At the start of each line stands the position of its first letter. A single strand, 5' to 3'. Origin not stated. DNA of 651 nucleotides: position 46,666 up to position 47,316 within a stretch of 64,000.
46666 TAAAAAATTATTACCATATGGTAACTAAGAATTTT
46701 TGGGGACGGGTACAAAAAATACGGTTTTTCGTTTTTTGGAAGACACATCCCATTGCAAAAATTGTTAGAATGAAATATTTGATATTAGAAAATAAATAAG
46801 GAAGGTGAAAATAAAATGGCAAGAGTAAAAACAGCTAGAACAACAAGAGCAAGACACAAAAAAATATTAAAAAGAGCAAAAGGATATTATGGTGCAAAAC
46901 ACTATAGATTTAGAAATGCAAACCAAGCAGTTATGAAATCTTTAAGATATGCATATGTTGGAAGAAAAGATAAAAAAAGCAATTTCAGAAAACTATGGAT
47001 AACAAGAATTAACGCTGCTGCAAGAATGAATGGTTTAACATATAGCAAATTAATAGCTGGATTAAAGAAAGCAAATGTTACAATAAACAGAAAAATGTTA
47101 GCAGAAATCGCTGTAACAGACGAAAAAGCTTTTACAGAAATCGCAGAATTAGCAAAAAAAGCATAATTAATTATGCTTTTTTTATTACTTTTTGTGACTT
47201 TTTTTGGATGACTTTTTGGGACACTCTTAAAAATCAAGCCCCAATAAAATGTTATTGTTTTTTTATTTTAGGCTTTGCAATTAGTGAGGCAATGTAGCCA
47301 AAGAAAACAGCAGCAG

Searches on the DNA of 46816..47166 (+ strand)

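Call 68: search_with_rna_model(model_id=R1, sources=[L071, L072, L073, L075, L076, L082, L083, L084, L085, L087, L088, L090], max_evalue=0.000001)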
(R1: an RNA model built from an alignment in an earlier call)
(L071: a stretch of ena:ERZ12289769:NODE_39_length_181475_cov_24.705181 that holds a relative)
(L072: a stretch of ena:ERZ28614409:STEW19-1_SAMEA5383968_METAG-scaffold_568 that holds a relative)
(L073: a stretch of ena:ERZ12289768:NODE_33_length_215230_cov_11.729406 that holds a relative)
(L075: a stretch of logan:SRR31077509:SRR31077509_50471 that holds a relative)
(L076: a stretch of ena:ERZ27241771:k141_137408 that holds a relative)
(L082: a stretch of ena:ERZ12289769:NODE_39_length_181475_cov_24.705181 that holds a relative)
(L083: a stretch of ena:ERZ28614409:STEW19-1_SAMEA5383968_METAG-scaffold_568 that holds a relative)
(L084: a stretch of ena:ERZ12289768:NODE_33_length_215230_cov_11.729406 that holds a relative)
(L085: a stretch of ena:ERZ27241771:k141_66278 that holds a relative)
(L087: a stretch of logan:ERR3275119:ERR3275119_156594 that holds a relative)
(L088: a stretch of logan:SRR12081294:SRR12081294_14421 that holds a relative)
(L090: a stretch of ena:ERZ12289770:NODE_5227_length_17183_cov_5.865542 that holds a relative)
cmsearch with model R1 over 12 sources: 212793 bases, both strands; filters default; matches with E-value up to 0.000001: 23.
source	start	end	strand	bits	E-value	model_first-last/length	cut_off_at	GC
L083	15459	15612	+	171.7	1.2e-35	1-154/154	no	0.31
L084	15459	15612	+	171.7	1.2e-35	1-154/154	no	0.31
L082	15447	15600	-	167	1.4e-34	1-154/154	no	0.3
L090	6464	6617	-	167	1.4e-34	1-154/154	no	0.3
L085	15589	15741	-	162.7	1.2e-33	1-154/154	no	0.3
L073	4225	4404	+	122.8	1.1e-24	1-154/154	no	0.35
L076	5028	5240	+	122.7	1.1e-24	1-154/154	no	0.34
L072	12070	12282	+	120.6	3.2e-24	1-154/154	no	0.36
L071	5081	5260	+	117.4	1.7e-23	1-154/154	no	0.35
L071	19185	19294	+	94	2.8e-18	1-154/154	no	0.34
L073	11905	12014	+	93.9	2.9e-18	1-154/154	no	0.34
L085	12358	12537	-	93.7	3.4e-18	1-154/154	no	0.35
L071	4196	4408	-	92.9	4.9e-18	1-154/154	no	0.34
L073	3340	3552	-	89.4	3e-17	1-154/154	no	0.35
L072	5127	5234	+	87.4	8.6e-17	1-154/154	no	0.32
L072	4240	4450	+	82.8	8.7e-16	1-154/154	no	0.35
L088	13075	13156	+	72.2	2.1e-13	1-82/154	3'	0.4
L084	2294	2440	-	70.9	4.1e-13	1-154/154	no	0.4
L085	681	827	-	70.9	4.1e-13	1-154/154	no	0.4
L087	14859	14937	+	68.9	1.1e-12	1-79/154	3'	0.42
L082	161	306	+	57.1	4.9e-10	1-154/154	no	0.43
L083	2392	2537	+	57.1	4.9e-10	1-154/154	no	0.43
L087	1792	1937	+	57.1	4.9e-10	1-154/154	no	0.43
